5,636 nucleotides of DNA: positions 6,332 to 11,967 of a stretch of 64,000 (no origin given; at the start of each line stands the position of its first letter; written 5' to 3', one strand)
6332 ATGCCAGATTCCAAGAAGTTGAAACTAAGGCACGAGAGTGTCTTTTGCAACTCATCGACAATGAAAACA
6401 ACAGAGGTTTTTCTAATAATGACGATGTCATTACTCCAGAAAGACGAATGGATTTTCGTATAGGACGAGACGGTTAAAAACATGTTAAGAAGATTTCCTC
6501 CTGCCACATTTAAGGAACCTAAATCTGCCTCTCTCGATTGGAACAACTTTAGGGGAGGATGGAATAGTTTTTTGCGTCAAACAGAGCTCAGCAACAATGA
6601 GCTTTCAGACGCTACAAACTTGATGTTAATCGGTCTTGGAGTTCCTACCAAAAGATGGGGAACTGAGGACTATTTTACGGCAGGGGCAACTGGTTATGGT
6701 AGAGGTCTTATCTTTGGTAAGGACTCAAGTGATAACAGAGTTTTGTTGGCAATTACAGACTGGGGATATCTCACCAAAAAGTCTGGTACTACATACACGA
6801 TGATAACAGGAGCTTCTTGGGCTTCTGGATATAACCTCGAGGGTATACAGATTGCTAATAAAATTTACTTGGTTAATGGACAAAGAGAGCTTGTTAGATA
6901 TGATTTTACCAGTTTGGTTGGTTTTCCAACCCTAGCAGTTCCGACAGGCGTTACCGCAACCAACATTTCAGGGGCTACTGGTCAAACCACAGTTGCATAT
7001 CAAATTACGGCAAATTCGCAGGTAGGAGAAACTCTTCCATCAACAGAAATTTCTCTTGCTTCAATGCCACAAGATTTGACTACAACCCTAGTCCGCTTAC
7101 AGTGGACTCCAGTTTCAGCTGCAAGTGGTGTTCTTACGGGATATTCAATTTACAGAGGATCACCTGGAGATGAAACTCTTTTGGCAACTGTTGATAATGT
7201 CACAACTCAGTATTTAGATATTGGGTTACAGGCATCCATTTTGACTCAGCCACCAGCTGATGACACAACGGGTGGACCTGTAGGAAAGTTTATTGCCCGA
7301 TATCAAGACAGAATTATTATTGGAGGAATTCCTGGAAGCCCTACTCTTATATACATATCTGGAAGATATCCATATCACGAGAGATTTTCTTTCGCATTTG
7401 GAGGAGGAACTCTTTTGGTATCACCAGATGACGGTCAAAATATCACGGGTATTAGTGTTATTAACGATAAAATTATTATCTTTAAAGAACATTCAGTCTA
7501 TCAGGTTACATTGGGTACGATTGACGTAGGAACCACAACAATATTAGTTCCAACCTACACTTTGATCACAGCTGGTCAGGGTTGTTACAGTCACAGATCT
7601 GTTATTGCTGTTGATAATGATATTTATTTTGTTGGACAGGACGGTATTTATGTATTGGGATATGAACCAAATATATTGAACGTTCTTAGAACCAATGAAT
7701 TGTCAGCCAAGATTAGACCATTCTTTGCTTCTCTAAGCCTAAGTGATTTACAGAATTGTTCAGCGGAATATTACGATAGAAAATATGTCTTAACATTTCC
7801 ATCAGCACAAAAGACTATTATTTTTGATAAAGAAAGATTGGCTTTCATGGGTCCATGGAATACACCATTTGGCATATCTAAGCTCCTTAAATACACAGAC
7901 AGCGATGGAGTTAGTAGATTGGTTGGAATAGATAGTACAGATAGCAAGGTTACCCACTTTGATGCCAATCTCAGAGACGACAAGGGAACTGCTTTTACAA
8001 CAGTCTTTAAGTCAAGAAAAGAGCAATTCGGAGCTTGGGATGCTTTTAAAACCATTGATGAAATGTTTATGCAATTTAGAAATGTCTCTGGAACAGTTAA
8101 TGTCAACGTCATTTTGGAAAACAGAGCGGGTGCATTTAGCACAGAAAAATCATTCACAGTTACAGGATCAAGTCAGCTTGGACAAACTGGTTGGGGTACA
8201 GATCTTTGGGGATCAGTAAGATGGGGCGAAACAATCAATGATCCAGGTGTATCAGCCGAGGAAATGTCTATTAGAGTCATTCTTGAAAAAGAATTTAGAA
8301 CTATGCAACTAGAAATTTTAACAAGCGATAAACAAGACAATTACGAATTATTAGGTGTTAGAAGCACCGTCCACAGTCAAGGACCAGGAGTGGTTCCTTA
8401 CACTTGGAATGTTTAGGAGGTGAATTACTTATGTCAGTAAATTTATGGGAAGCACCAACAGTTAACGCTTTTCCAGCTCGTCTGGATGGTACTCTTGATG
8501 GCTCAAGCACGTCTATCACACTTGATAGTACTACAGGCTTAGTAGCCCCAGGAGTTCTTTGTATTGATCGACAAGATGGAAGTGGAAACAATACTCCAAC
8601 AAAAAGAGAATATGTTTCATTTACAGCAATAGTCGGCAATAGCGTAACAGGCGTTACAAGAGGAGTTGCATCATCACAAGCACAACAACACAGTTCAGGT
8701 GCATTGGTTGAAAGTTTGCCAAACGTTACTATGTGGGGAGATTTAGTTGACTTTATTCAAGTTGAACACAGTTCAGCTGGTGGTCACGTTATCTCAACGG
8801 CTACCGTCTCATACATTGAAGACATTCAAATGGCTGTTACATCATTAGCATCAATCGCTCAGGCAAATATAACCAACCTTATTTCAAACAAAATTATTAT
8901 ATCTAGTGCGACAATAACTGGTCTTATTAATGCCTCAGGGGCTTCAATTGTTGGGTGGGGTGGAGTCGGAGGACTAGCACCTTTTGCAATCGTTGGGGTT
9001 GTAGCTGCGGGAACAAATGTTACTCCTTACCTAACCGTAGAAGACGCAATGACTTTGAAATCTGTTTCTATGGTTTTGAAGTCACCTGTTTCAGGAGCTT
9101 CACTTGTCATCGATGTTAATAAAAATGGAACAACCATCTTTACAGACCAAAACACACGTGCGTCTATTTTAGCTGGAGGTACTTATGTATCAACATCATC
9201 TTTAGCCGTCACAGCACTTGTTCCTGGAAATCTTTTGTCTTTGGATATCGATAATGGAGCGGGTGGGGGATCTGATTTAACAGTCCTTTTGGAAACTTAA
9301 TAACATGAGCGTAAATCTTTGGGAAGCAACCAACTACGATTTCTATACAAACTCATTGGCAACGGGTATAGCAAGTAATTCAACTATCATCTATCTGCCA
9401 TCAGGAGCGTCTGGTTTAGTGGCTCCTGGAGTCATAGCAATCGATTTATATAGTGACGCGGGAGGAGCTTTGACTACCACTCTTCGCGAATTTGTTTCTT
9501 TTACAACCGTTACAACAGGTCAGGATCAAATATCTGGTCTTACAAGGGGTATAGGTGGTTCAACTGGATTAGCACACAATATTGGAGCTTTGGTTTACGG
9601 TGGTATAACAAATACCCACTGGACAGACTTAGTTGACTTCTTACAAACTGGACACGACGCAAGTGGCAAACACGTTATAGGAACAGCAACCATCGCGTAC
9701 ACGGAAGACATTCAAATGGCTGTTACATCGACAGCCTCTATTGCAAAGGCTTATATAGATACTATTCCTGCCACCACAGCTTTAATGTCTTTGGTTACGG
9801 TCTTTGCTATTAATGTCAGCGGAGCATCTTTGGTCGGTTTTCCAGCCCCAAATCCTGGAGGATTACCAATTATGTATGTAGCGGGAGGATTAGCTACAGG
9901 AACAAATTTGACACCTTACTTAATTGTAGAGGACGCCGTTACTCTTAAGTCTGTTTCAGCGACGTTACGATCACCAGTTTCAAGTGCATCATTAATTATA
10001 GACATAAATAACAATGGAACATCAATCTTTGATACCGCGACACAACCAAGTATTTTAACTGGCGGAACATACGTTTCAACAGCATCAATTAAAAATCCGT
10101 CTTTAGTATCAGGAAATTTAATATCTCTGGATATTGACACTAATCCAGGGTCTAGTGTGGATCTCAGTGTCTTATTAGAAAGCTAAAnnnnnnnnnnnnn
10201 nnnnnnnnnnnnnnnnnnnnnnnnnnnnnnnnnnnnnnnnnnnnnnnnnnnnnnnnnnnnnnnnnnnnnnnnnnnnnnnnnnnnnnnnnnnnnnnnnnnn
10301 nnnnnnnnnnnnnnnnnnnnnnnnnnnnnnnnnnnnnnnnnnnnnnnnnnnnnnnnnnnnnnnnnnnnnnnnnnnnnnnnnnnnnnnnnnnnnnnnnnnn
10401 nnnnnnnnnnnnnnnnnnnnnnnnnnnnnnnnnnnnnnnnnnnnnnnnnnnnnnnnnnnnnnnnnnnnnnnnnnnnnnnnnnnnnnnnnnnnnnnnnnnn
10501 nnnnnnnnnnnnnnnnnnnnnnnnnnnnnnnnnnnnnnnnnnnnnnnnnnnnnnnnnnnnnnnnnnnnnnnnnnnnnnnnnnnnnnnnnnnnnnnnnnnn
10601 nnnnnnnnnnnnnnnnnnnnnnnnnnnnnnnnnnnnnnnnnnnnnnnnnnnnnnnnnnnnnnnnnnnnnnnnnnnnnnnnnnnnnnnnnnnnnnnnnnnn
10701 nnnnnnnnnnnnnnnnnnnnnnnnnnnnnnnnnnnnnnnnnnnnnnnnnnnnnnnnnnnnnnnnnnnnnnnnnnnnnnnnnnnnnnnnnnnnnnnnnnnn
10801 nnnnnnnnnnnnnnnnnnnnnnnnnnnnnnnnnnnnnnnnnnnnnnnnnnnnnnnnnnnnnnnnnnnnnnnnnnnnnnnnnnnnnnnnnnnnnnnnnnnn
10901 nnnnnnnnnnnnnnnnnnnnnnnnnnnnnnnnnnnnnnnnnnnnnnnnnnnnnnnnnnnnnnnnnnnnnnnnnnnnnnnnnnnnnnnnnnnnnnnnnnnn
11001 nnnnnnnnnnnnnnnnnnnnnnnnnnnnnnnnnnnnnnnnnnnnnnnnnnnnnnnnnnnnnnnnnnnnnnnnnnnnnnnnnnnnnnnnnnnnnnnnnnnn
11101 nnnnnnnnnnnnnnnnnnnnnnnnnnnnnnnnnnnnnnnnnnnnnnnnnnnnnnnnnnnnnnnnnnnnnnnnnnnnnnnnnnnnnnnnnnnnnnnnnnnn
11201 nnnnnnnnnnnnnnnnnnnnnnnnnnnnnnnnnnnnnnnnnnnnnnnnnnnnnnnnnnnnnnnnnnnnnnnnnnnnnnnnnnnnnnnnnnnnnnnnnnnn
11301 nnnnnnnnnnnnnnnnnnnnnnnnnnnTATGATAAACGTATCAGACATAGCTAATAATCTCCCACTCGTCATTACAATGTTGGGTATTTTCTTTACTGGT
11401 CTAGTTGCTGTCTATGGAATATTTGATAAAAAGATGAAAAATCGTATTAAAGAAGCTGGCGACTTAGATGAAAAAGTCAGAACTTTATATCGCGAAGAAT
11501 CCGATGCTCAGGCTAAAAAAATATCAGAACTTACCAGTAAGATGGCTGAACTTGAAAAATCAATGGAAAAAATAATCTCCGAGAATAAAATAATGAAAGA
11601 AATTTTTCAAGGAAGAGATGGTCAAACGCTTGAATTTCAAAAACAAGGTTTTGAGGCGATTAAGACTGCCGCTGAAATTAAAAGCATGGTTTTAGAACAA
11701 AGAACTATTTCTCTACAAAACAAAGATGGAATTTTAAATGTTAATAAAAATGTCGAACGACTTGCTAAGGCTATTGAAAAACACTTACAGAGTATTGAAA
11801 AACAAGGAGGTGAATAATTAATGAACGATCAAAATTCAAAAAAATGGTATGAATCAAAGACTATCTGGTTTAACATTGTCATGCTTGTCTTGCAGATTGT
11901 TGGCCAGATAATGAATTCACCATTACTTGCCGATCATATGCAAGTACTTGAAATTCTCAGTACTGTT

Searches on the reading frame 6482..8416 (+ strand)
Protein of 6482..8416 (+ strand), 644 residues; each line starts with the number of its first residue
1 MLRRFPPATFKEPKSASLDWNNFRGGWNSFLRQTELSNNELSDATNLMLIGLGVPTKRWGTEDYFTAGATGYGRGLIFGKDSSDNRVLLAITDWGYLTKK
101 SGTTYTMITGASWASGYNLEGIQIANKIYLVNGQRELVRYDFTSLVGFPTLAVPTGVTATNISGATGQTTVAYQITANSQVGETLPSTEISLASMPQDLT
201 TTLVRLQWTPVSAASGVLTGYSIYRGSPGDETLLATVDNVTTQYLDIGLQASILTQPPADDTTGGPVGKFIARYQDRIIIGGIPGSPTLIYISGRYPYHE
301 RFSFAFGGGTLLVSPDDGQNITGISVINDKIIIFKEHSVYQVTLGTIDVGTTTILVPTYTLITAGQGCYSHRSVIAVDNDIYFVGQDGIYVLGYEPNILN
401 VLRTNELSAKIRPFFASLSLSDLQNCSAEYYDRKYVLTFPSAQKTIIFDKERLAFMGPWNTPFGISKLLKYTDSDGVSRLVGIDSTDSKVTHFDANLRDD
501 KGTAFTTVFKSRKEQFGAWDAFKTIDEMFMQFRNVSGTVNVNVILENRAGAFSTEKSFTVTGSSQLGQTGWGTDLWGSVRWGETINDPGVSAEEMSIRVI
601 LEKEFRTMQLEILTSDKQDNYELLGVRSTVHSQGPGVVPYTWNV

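Call 12: search_protein_families(library=phrogs, proteins=[window:6482-8416:+], max_evalue=0.01)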
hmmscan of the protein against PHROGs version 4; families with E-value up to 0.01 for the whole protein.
window:6482-8416:+ (644 aa): 5 families
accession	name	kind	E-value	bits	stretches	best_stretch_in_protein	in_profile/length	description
phrog_3287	-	head and packaging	5.7e-12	46.2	1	26-437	13-319/524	virion structural protein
phrog_8094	-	tail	6.1e-08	32.1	1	313-431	390-504/769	tail appendage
phrog_511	-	head and packaging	1.2e-07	31.5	1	151-397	436-676/862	internal virion protein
phrog_5107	-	lysis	1.4e-06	28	1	171-585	154-488/533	amidase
phrog_578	-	connector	0.001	18.7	1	320-450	188-315/486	head closure Hc3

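Call 57: search_dna_similar(query=window:6482-8413:+, collection=phages, mode=protein, max_rows=15, max_evalue=0.001)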
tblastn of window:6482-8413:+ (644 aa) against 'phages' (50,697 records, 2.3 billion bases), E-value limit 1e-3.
Records with a match: 9; places in all: 9; records where one place covers at least 80% of the query: 0.
Best place of each record, by identity: <60% 9.
By first word of the organism name: Caudoviricetes 3; Aeromonas 2; Vibrio 2; Bacillus 1; Microcystis 1.
By host as written in the record: - 3; Vibrio anguillarum PF4 2; Bacillus sp. (in: Bacteria) 1; Aeromonas salmonicida subsp. salmonicida 1; Aeromonas sp. 1; Microcystis sp. SG03 1.
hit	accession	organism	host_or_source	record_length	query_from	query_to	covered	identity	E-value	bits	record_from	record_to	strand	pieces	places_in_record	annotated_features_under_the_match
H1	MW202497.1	Caudoviricetes sp.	Manatee Spring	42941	266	626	56%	27.4%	4e-32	139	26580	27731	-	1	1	phage stabilization protein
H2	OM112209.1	Bacillus phage PK1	Bacillus sp. (in: Bacteria)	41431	275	612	52%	21.2%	4e-6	56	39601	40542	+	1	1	hypothetical protein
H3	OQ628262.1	Aeromonas phage vB_AsaP_MQM1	Aeromonas salmonicida subsp. salmonicida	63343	261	414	24%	31.2%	4e-5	53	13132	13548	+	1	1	hypothetical protein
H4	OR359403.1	Aeromonas phage 1233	Aeromonas sp.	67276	258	421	25%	26.2%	6e-4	49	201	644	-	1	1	none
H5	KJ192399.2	Vibrio phage CHOED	Vibrio anguillarum PF4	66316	269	419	23%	27.2%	1e-5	55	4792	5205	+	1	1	dimodular nonribosomal peptide synthetase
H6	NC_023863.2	Vibrio phage CHOED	Vibrio anguillarum PF4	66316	269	419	23%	27.2%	1e-5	55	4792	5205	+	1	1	amidase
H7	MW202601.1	Caudoviricetes sp.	Manatee Spring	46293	266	392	20%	31.1%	5e-6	56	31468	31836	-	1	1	phage stabilization protein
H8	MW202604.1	Caudoviricetes sp.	Manatee Spring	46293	266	392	20%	31.1%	5e-6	56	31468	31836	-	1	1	phage stabilization protein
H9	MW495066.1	Microcystis phage MaAM05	Microcystis sp. SG03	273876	274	412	22%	27.8%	2e-7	61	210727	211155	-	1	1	hypothetical protein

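Call 60: find_related_loci(query=window:6482-8413:+, collection=viral_contigs, flank=8000)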
Query window:6482-8413:+ (644 aa) in viral_contigs; peptide patterns used: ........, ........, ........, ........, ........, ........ (x = any residue, [..] = any of these).
17 stretches matched a pattern, but none encodes a relative of the query by tblastn (E <= 1e-3).

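Call 62: find_related_loci(query=A4, collection=viral_contigs, flank=8000)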
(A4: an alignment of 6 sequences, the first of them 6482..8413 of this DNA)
Query A4 (644 aa) in viral_contigs; peptide patterns used: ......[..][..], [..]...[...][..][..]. (x = any residue, [..] = any of these).
34 stretches matched a pattern; 28 encode a relative of the query (tblastn E <= 1e-3); 28 distinct loci.
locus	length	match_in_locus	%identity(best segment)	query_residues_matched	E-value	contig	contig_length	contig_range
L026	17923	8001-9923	58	1-642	0e+0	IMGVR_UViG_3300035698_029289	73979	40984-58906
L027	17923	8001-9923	58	1-642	0e+0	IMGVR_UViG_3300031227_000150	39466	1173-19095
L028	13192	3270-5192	56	1-642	0e+0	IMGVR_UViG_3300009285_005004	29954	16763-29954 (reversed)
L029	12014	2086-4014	54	1-644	0e+0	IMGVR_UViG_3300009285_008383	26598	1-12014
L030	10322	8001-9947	50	2-642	0e+0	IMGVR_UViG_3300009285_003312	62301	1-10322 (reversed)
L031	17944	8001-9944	51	1-642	0e+0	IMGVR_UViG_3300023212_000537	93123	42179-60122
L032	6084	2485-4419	51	6-644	0e+0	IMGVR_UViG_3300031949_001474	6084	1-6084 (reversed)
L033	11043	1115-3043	52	10-644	0e+0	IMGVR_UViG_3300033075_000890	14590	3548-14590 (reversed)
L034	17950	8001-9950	49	1-644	0e+0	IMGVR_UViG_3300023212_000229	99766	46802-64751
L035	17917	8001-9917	48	10-644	0e+0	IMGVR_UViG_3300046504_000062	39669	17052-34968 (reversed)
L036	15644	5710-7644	49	6-644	0e+0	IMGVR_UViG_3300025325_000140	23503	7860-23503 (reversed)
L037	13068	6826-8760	49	6-644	0e+0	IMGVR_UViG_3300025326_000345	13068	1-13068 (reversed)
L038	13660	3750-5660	49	9-642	0e+0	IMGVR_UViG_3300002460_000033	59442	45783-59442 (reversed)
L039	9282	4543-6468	47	10-643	0e+0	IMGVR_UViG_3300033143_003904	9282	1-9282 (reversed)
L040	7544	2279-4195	44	2-644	9e-174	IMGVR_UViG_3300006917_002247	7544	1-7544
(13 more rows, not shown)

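Call 74: find_related_loci(query=A4, collection=genome_contigs, flank=8000)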
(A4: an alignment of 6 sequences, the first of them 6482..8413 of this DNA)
Query A4 (644 aa) in genome_contigs; peptide patterns used: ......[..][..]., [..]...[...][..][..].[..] (x = any residue, [..] = any of these).
18 stretches matched a pattern, but none encodes a relative of the query by tblastn (E <= 1e-3).

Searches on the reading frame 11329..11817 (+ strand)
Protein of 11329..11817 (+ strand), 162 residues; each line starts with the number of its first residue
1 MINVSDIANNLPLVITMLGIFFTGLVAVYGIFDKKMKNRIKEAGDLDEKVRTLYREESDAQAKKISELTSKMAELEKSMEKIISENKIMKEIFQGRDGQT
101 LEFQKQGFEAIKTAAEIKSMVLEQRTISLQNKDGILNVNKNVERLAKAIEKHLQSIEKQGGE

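Call 12: search_protein_families(library=phrogs, proteins=[window:11329-11817:+], max_evalue=0.01)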
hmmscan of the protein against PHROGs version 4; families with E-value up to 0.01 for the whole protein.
window:11329-11817:+ (162 aa): 2 families
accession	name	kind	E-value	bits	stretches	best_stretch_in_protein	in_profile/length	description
phrog_6664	-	unknown function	0.00028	22.3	1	13-87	9-83/97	-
phrog_6631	-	unknown function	0.0089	16.5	0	15-158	10-146/251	-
